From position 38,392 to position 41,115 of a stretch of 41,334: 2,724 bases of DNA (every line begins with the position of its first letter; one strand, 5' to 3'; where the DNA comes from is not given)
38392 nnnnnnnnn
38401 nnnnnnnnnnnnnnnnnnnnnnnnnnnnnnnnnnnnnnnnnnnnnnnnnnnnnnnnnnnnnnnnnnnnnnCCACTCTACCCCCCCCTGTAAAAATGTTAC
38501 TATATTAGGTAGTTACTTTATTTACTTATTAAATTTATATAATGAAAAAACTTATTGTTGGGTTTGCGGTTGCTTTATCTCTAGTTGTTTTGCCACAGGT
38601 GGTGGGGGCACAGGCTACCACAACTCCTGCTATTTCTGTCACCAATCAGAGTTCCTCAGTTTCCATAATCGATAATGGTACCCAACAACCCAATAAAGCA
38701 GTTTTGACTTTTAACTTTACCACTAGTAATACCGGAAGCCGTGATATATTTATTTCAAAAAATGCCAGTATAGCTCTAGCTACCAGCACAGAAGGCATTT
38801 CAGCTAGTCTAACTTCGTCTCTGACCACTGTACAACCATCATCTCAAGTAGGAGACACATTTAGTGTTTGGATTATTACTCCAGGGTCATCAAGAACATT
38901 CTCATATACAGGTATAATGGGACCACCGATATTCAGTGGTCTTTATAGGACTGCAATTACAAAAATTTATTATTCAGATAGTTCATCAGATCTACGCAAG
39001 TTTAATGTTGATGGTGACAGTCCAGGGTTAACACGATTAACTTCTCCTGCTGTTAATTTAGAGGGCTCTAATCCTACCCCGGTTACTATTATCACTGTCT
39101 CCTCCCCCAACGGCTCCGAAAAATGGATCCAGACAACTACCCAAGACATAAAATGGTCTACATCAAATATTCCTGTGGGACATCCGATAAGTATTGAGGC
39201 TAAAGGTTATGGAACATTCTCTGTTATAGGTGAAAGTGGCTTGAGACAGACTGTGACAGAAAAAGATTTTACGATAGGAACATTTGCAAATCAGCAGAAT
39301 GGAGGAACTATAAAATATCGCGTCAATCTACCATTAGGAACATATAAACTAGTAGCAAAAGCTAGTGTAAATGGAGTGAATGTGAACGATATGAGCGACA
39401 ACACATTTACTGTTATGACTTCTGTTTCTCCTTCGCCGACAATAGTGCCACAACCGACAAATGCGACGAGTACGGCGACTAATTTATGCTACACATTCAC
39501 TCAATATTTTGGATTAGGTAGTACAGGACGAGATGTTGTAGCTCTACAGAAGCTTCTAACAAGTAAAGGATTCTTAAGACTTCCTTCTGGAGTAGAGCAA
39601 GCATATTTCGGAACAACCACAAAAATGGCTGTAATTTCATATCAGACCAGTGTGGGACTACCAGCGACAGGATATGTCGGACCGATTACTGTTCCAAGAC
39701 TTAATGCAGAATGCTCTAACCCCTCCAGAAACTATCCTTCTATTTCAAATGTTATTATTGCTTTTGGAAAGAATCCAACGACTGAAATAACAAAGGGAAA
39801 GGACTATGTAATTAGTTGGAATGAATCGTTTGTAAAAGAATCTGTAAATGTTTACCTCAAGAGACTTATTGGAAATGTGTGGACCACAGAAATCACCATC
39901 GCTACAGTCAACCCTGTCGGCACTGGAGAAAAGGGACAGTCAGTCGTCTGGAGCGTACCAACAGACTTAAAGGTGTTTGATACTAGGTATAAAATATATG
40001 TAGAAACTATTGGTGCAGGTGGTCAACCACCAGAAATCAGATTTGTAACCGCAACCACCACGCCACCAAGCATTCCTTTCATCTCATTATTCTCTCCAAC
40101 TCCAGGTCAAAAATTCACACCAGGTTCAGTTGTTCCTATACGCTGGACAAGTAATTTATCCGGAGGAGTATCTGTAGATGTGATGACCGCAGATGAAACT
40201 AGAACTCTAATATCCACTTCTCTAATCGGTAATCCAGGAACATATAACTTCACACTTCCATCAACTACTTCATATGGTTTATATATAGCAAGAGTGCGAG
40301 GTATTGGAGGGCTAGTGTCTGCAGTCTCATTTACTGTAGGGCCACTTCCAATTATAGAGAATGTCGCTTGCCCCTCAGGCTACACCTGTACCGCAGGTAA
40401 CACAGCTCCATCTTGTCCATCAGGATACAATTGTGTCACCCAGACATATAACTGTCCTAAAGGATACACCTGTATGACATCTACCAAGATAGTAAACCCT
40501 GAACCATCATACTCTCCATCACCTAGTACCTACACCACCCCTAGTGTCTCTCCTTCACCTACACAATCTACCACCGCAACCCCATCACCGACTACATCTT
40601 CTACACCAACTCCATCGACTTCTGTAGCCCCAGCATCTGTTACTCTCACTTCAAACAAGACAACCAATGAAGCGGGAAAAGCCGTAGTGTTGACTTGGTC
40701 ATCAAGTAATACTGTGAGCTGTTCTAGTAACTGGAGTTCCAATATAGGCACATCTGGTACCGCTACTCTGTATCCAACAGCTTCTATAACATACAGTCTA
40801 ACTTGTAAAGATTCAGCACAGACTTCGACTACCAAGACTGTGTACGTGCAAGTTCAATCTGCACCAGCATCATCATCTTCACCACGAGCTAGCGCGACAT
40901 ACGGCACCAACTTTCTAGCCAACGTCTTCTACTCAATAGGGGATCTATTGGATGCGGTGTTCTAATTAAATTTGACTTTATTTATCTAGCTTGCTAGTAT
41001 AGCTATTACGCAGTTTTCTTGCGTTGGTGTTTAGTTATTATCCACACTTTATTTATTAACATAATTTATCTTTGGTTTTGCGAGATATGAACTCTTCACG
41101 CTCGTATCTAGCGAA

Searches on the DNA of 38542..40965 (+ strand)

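Call 97: search_rna_families(sources=[L261, L249, L247, L186], threshold=gathering)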
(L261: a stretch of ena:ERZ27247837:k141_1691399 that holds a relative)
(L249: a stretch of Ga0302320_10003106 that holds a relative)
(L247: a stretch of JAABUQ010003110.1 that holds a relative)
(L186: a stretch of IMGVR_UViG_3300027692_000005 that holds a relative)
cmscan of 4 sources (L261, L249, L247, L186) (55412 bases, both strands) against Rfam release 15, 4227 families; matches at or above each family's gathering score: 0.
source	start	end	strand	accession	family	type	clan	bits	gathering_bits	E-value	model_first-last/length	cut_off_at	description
